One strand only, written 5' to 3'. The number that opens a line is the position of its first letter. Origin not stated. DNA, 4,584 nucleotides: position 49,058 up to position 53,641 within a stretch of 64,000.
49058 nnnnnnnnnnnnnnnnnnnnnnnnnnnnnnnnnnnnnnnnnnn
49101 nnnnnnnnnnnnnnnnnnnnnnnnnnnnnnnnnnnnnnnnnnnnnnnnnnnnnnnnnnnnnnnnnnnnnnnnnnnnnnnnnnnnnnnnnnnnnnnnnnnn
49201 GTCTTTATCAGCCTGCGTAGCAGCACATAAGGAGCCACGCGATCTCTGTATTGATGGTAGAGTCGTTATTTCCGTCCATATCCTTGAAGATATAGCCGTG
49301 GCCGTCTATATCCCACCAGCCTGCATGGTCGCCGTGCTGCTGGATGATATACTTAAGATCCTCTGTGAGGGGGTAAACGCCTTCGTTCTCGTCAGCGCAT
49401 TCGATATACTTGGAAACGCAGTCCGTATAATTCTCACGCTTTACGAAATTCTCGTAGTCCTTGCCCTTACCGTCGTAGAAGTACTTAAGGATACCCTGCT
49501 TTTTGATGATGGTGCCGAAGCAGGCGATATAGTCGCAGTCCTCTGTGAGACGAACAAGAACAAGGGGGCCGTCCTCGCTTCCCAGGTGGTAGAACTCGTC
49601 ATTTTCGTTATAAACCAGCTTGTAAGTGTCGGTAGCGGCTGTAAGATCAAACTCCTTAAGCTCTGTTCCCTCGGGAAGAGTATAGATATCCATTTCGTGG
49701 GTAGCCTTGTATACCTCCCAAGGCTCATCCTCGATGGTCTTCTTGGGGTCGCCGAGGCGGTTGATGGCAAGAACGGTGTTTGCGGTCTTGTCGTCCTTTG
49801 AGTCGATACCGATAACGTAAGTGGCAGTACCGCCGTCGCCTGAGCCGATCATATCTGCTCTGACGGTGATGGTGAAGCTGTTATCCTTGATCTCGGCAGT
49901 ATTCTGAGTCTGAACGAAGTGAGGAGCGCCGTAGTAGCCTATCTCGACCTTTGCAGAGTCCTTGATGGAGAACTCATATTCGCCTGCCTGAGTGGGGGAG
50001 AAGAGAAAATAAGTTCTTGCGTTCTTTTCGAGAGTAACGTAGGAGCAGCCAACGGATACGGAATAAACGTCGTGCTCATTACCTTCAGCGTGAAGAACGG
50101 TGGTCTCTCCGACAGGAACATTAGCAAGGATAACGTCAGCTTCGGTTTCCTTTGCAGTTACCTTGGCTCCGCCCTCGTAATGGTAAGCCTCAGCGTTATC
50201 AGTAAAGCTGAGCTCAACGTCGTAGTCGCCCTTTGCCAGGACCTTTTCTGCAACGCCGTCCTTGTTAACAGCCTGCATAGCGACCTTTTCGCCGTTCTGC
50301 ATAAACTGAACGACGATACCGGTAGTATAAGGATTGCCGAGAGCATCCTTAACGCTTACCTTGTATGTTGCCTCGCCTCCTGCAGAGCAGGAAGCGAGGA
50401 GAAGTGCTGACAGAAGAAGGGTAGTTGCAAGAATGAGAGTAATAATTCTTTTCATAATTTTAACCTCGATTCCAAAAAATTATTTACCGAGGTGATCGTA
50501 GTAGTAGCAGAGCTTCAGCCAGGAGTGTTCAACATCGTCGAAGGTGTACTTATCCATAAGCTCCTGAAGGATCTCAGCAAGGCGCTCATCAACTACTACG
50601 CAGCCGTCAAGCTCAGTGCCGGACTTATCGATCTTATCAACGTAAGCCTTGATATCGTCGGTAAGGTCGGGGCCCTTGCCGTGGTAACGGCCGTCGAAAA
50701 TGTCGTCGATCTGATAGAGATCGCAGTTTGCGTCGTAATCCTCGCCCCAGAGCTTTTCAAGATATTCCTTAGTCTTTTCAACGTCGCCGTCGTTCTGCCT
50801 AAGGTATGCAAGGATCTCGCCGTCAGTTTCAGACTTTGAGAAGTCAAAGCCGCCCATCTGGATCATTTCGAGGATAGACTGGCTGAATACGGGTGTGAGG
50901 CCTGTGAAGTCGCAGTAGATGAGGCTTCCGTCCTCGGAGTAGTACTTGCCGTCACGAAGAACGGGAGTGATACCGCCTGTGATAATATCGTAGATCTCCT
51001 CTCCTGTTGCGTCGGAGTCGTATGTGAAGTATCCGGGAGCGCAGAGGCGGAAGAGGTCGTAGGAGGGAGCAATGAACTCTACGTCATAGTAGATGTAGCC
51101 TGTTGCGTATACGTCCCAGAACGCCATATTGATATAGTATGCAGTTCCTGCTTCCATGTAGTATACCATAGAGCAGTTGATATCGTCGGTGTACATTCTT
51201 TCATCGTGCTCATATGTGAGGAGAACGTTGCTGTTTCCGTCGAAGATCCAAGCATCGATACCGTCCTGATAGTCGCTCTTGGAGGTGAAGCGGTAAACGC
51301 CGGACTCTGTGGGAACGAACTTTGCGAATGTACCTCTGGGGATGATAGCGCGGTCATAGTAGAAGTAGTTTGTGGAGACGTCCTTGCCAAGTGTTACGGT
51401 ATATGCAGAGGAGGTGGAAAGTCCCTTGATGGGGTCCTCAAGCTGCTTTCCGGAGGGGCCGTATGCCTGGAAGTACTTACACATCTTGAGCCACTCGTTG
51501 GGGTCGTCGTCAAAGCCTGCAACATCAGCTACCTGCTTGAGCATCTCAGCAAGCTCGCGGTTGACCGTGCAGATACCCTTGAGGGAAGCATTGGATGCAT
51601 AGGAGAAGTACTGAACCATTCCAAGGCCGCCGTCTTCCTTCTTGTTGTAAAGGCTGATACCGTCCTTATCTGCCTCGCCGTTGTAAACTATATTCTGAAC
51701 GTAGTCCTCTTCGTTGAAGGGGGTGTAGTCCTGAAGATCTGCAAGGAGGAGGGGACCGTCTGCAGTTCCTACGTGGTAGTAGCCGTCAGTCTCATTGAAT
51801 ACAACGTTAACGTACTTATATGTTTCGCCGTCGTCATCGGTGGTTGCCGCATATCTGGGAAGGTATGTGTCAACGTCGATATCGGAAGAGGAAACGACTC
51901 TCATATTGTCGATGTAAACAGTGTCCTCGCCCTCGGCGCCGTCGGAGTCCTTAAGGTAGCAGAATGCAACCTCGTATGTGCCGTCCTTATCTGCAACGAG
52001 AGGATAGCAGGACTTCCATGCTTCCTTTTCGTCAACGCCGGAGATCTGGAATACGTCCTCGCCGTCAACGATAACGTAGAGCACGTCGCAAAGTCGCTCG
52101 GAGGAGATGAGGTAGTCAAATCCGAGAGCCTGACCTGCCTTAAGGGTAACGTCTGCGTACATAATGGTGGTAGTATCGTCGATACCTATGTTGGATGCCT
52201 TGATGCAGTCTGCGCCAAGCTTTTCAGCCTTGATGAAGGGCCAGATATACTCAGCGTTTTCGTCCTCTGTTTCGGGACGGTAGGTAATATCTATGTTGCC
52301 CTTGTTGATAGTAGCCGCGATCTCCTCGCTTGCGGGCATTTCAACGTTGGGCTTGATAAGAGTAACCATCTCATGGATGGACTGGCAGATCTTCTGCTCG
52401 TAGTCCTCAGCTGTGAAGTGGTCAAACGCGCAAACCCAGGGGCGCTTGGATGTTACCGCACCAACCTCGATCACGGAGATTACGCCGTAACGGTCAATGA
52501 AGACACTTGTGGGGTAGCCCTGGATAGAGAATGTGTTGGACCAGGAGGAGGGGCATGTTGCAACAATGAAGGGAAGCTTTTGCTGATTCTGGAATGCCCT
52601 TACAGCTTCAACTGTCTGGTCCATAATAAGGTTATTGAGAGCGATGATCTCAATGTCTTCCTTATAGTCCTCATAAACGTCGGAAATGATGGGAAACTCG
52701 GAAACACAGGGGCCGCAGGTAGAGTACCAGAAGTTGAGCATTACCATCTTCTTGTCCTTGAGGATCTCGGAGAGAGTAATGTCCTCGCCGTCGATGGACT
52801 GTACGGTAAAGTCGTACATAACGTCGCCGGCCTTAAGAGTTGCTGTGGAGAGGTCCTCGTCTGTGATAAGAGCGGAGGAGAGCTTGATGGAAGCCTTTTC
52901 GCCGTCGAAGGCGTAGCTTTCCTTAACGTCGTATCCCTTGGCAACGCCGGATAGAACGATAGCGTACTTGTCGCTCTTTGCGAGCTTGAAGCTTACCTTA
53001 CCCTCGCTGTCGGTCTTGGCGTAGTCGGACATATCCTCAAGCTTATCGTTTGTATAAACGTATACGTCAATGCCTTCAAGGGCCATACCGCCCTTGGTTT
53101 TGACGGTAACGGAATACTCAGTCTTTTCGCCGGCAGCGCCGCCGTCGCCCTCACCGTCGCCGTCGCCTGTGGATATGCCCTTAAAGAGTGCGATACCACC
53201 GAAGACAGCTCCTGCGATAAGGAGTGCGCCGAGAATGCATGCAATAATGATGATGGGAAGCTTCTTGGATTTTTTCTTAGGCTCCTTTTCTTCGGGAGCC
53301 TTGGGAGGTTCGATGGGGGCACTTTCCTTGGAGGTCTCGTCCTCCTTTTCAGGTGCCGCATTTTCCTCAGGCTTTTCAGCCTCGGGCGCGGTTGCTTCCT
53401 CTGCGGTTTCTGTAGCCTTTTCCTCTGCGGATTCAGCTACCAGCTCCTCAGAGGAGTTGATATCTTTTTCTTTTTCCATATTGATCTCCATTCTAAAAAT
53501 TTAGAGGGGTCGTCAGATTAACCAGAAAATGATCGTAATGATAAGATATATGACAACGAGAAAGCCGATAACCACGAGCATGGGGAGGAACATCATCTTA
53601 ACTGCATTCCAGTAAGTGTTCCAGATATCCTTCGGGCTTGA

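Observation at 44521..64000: Roughly 19.5-kb single-direction gene train coupling adhesin-like proteins, an Opp-type importer and seven uncharacterised surface/membrane proteins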

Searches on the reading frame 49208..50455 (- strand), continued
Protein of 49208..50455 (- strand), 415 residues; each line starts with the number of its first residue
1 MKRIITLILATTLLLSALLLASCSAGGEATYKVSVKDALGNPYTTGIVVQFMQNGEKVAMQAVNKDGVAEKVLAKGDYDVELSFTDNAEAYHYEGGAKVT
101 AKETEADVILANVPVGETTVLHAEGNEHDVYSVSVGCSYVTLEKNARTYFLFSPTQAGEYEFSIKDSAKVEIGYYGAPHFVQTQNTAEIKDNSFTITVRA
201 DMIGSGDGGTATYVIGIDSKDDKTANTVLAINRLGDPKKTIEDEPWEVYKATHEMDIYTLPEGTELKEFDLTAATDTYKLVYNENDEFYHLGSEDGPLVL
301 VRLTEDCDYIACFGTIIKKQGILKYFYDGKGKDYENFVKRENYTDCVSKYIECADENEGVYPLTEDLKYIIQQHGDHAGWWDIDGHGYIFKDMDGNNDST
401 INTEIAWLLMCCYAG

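Call 91: search_protein_families(library=pfam, proteins=[L102:5502-7277:+, L102:7277-8650:+, L102:8758-9441:+, L102:9602-10342:+, L102:10552-11385:+, L102:11616-12614:+, L102:12618-13625:+, L102:13726-15360:+, L102:15604-16623:+, L102:17477-18553:+], max_evalue=0.0001)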
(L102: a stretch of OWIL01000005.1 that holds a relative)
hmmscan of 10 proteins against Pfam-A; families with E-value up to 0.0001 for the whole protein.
L102:5502-7277:+ (591 aa): 4 families
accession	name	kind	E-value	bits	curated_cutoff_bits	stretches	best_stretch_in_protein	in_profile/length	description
PF00006.31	ATP-synt_ab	-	3e-75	252.9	29.5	1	213-436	1-213/213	ATP synthase alpha/beta family, nucleotide-binding domain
PF16886.11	ATP-synt_ab_Xtn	-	6.6e-33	112.8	25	1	109-195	1-88/88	ATPsynthase alpha/beta subunit barrel-sandwich domain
PF22919.1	ATP-synt_VA_C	-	1e-27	96.6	24.7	1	444-544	2-98/101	C-terminal domain of V and A type ATP synthase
PF02874.29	ATP-synt_ab_N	-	1.2e-15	58.2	20.9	1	6-68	1-69/69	ATP synthase alpha/beta family, beta-barrel domain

L102:7277-8650:+ (457 aa): 3 families
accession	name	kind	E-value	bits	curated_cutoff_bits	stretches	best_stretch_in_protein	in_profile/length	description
PF00006.31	ATP-synt_ab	-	1.2e-79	267.3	29.5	1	131-349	1-213/213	ATP synthase alpha/beta family, nucleotide-binding domain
PF22919.1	ATP-synt_VA_C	-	6.8e-35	119.6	24.7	1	354-454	1-101/101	C-terminal domain of V and A type ATP synthase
PF02874.29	ATP-synt_ab_N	-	1.3e-05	26.1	20.9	1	8-74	1-69/69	ATP synthase alpha/beta family, beta-barrel domain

L102:8758-9441:+ (227 aa): 1 family
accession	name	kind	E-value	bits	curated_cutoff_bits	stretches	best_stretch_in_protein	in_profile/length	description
PF01813.22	ATP-synt_D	-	2.8e-64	217.1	25.7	1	12-206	1-196/196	ATP synthase subunit D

L102:9602-10342:+ (246 aa): 5 families
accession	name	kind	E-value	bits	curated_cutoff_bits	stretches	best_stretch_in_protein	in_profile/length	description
PF08534.16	Redoxin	-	8.3e-28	97.5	26.6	1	109-234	1-139/148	Redoxin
PF00578.27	AhpC-TSA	-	3.8e-27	95.1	26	1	112-225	3-123/124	AhpC/TSA family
PF13905.12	Thioredoxin_8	-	7.4e-14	52.3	27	1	134-223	1-94/94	Thioredoxin-like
PF00085.26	Thioredoxin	-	4.3e-10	40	23.5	1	134-184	18-68/103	Thioredoxin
PF13098.12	Thioredoxin_2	-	1.7e-08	35.2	27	1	132-236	3-100/104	Thioredoxin-like domain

L102:10552-11385:+ (277 aa): 5 families
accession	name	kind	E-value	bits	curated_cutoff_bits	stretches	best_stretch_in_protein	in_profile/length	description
PF12801.12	Fer4_5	-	5.7e-18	65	22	1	72-110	9-47/48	4Fe-4S binding domain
PF00037.32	Fer4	-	4.1e-08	33.2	21.1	0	222-241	2-21/24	4Fe-4S binding domain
PF12838.12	Fer4_7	-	6.3e-07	30.2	27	0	250-275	2-27/52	4Fe-4S dicluster domain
PF12837.12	Fer4_6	-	2e-05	24.7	25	1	221-240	2-21/24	4Fe-4S binding domain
PF13187.11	Fer4_9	-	8.2e-05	23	27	0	221-241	29-50/52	4Fe-4S dicluster domain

L102:11616-12614:+ (332 aa): 3 families
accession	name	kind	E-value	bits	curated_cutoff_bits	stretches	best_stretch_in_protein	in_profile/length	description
PF00005.33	ABC_tran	-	4.9e-27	95.6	25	1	28-187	2-137/137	ABC transporter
PF08352.17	oligo_HPY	-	6.5e-21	74.9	27.1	1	238-302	1-65/65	Oligopeptide/dipeptide transporter, C-terminal region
PF13304.12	AAA_21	-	4.5e-07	30.7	27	1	152-222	231-303/304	AAA domain, putative AbiEii toxin, Type IV TA system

L102:12618-13625:+ (335 aa): 3 families
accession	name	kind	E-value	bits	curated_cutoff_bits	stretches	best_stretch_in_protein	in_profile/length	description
PF00005.33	ABC_tran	-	2.1e-32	113.1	25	1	47-197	2-136/137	ABC transporter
PF08352.17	oligo_HPY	-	2.3e-18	66.8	27.1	1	249-314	1-65/65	Oligopeptide/dipeptide transporter, C-terminal region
PF02463.25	SMC_N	-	2.9e-06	27.3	40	1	59-244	27-213/220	RecF/RecN/SMC N terminal domain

L102:13726-15360:+ (544 aa): 1 family
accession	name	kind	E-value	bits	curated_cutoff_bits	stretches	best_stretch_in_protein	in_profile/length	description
PF00496.27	SBP_bac_5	-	7.1e-75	252.8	32.4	1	92-456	2-359/368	Bacterial extracellular solute-binding proteins, family 5 Middle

L102:15604-16623:+ (339 aa): 2 families
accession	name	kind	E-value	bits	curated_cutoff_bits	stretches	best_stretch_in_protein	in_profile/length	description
PF00528.27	BPD_transp_1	-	2.9e-41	141.6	26.4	1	117-337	1-183/184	Binding-protein-dependent transport system inner membrane component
PF19300.4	BPD_transp_1_N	-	3e-12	47.2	23.8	1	4-106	2-114/114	Binding-prot-dependent transport system membrane comp, N-term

L102:17477-18553:+ (358 aa): 2 families
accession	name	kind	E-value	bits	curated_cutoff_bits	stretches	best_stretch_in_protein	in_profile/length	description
PF00557.29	Peptidase_M24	-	2.8e-69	233.5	23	1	138-341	1-208/208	Metallopeptidase family M24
PF01321.24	Creatinase_N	-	5e-13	50.1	22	1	5-130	1-127/128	Creatinase/Prolidase N-terminal domain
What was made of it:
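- It also does not explain why an unrelated lineage couples Trx+FeS to another Opp importer and a peptidase that has no module proteins (call 91). The Trx+FeS pair sits next to another family-5 SBP importer in an independent lineage (call 91).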

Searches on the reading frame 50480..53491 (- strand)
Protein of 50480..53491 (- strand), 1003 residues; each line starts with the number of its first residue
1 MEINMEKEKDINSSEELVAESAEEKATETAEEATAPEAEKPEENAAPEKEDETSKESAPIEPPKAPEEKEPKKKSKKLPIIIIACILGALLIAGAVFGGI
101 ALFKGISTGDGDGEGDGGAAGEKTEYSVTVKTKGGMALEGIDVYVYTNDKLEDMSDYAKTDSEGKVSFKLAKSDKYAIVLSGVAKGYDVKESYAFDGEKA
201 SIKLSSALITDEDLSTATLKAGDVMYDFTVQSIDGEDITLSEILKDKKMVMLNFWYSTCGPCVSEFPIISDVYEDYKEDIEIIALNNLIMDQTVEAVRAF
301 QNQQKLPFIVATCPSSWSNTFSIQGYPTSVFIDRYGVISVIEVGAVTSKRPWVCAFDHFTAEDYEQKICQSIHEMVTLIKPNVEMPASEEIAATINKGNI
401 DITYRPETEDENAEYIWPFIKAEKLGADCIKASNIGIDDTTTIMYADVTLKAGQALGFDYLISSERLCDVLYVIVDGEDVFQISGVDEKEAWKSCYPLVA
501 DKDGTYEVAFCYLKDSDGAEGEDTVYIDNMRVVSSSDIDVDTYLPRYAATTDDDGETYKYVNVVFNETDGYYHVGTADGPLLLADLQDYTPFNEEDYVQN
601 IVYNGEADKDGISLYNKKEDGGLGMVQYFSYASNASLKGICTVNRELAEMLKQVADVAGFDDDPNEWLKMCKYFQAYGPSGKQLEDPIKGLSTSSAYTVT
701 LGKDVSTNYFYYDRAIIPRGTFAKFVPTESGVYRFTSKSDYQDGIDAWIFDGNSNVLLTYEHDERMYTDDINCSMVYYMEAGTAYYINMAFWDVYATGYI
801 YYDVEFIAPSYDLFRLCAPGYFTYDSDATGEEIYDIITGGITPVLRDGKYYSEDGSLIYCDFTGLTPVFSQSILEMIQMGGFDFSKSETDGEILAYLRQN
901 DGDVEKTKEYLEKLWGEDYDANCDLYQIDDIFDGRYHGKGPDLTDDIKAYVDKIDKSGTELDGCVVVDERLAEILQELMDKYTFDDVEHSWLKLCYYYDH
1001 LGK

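Call 4: search_protein_families(library=pfam, proteins=[window:50480-53491:-], max_evalue=0.01)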
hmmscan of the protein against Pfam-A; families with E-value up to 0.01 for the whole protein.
window:50480-53491:- (1003 aa): 7 families
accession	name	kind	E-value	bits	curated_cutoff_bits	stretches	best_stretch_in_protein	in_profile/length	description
PF08534.16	Redoxin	-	9.1e-13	48.7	26.6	1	220-347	1-137/148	Redoxin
PF00578.27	AhpC-TSA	-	9.3e-13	48.7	26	1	222-338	2-121/124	AhpC/TSA family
PF13905.12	Thioredoxin_8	-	6.9e-07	30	27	1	248-336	2-92/94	Thioredoxin-like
PF00085.26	Thioredoxin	-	3.8e-05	24.1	23.5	1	242-294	13-65/103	Thioredoxin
PF02369.22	Big_1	-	0.00069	20.1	34.9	1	122-173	17-69/93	Bacterial Ig-like domain (group 1)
PF24025.1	Ig_DR_A0283-like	-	0.0012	19.6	27.1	1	124-182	7-64/102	DR_A0283-like, Ig-like domain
PF13098.12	Thioredoxin_2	-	0.0075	17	27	0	245-348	3-97/104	Thioredoxin-like domain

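Call 5: search_protein_families(library=ncbifam, proteins=[window:50480-53491:-], max_evalue=0.01)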
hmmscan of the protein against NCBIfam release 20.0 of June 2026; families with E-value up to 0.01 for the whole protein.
window:50480-53491:- (1003 aa): 12 families
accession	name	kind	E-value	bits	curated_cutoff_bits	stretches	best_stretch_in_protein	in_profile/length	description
NF002854.0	PRK03147.1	subfamily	3.5e-21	75.9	170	1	216-349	33-163/176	thiol-disulfide oxidoreductase ResA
NF041202.1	StoA_CxxC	exception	2.4e-14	53.5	210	1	225-349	33-155/163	endospore biogenesis thiol-disulfide oxidoreductase StoA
NF008229.0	PRK10996.1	equivalog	5.8e-08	32.6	125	1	228-287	33-92/141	thioredoxin TrxC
TIGR00385.1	dsbE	subfamily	7.8e-07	28.8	123.15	1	235-349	50-161/173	DsbE family thiol:disulfide interchange protein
NF038285.1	deiodinase_rel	hypoth_equivalog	1.1e-06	28.3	250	1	220-283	177-240/347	deiodinase family protein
TIGR01068.1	thioredoxin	equivalog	2.7e-06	27.5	96.8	1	242-286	9-53/101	thioredoxin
NF047696.1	ThlDiSintTplARhiz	equivalog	2.2e-05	24.3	230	1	223-289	75-138/219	thiol:disulfide interchange protein TlpA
NF047697.1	ThioredTrxAClost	equivalog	3.1e-05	24.1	140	1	241-287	11-57/105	thioredoxin TrxA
NF006898.0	PRK09381.1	equivalog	0.00011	22.5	138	1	240-286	14-60/109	thioredoxin TrxA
NF033483.0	PknB_PASTA_kin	equivalog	0.001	18.2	450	1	14-101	275-355/563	Stk1 family PASTA domain-containing Ser/Thr kinase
TIGR01126.1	pdi_dom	equivalog_domain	0.0035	17.6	107.2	0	241-296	7-63/105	protein disulfide-isomerase domain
TIGR02661.1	MauD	equivalog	0.0038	16.7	188.6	1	221-340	48-161/189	methylamine dehydrogenase accessory protein MauD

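Call 19: search_solved_structures(query=window:50480-53491:-, max_evalue=1)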
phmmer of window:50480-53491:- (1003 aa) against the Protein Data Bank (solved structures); distinct sequences matched with E-value up to 1: 155 (the best 60 are shown).
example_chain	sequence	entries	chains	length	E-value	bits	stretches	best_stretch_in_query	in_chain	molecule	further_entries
4nmu_A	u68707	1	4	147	9.4e-14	53.6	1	221-346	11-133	Thiol-disulfide oxidoreductase ResA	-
4hqz_A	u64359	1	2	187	1.1e-13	53.4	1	196-348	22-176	Thioredoxin family protein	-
2yp6_A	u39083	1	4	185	1.9e-13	52.6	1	197-348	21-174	THIOREDOXIN FAMILY PROTEIN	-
2l5o_A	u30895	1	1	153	7.7e-11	44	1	230-344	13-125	Putative thioredoxin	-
3erw_A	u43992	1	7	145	5.5e-10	41.1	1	225-350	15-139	Sporulation thiol-disulfide oxidoreductase A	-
3gl3_A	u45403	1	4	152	2.4e-09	39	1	220-344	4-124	Putative Thiol:disulfide interchange protein DsbE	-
1st9_A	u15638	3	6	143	9.7e-09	37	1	226-348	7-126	Thiol-disulfide oxidoreductase resA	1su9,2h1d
2f9s_A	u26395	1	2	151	1.2e-08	36.8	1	226-348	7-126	Thiol-disulfide oxidoreductase resA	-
2ls5_A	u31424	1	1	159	2e-08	36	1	219-338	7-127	Uncharacterized protein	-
2h1b_A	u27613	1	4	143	2.5e-08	35.6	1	226-348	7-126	Thiol-disulfide oxidoreductase resA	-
4hqs_A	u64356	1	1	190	1.4e-07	33.2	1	208-338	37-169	Thioredoxin family protein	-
3c71_A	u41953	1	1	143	1.7e-07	32.9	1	226-348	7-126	Thiol-disulfide oxidoreductase resA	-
2h1a_A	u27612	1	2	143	1.7e-07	32.9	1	226-348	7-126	Thiol-disulfide oxidoreductase resA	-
2h19_A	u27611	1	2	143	1.7e-07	32.9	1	226-348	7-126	Thiol-disulfide oxidoreductase resA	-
3c73_A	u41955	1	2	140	2.5e-07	32.3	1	227-348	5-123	Thiol-disulfide oxidoreductase resA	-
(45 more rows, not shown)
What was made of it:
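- Closest known: Streptococcus pneumoniae Etrx1/Etrx2-CcdA1/2-MsrAB2 surface thioredoxin system. Same: The Etrx structures are among the best PDB sequence matches (call 19).
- The thioredoxin domains hit the pneumococcal Etrx structures among the best PDB matches (4hqz, 2yp6; call 19).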

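Call 27: find_homologous_proteins(query=window:50480-53491:-)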
Query window:50480-53491:- (1003 aa): 1072 proteins with E <= 0.001 among 8000 candidates; the best 120 are listed.
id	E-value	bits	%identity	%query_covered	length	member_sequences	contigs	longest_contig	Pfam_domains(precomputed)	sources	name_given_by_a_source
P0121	0.0e+0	2278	100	100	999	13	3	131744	PF08534.17,PF13905.13,PF00578.28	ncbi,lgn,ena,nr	ncbi:MAG: TlpA family protein disulfide reductase [Clostridia bacterium]|nr:TlpA family protein disu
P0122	0.0e+0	1864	80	100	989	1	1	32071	PF08534.17,PF00578.28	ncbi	-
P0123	0.0e+0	1604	75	93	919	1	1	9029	PF08534.17,PF00578.28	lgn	-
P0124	0.0e+0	1602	76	88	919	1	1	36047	PF08534.17,PF13905.13,PF00578.28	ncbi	-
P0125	0.0e+0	1600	74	93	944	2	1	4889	PF08534.17,PF00578.28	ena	-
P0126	0.0e+0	1579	75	90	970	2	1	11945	PF00085.27,PF08534.17,PF13905.13,PF00578.28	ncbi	-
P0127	0.0e+0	1570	75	88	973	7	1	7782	PF00085.27,PF08534.17,PF13905.13,PF00578.28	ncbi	-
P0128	0.0e+0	1561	69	98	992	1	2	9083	PF08534.17,PF13905.13,PF00578.28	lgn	-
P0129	0.0e+0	1549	69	99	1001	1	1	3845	PF08534.17,PF13905.13,PF00578.28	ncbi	-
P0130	0.0e+0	1542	74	91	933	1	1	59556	PF00085.27,PF08534.17,PF13905.13,PF00578.28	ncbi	-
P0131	0.0e+0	1536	73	88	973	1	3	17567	PF08534.17,PF13905.13,PF00578.28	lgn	-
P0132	0.0e+0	1530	72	93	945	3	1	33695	PF08534.17,PF00578.28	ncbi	-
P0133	0.0e+0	1524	72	93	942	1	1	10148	PF08534.17,PF13905.13,PF00578.28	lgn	-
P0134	0.0e+0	1523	73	88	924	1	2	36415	PF08534.17,PF00578.28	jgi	-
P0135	0.0e+0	1523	70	93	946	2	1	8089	PF08534.17,PF00578.28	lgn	-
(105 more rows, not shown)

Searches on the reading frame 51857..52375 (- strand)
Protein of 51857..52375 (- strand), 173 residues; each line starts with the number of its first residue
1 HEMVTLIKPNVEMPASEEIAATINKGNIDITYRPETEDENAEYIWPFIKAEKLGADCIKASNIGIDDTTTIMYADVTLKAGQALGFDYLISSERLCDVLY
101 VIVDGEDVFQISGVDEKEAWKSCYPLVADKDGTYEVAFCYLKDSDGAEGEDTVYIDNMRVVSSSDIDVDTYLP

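Call 84: search_solved_structures(query=A5, max_evalue=5)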
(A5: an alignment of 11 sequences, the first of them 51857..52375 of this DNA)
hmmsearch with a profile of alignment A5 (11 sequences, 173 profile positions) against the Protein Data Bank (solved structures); distinct sequences matched with E-value up to 5: 0.

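Call 85: search_protein_families(library=pfam, alignment_id=A5, max_evalue=1)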
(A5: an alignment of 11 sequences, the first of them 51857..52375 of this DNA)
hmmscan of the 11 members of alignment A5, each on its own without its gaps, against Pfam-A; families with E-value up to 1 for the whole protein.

A. member 1, window:51857-52375:- (173 aa): 0 families

B. families by the number of members that match (of 11 scanned): 6 families
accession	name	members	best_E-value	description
PF13294.11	DUF4075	3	0.051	Domain of unknown function (DUF4075)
PF18329.7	SGBP_B_XBD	3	0.091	Surface glycan-binding protein B xyloglucan binding domain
PF03422.21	CBM_6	1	0.02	Carbohydrate binding module (family 6)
PF23717.1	DUF7159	1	0.039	Family of unknown function (DUF7159)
PF22817.2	ApeP-like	1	0.059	ApeP dehydratase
PF16781.10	DUF5068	1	0.089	Domain of unknown function (DUF5068)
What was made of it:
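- Tried and rejected: The profile search of the PDB gave nothing, and Pfam gave only E >= 0.02 noise (calls 84, 85).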
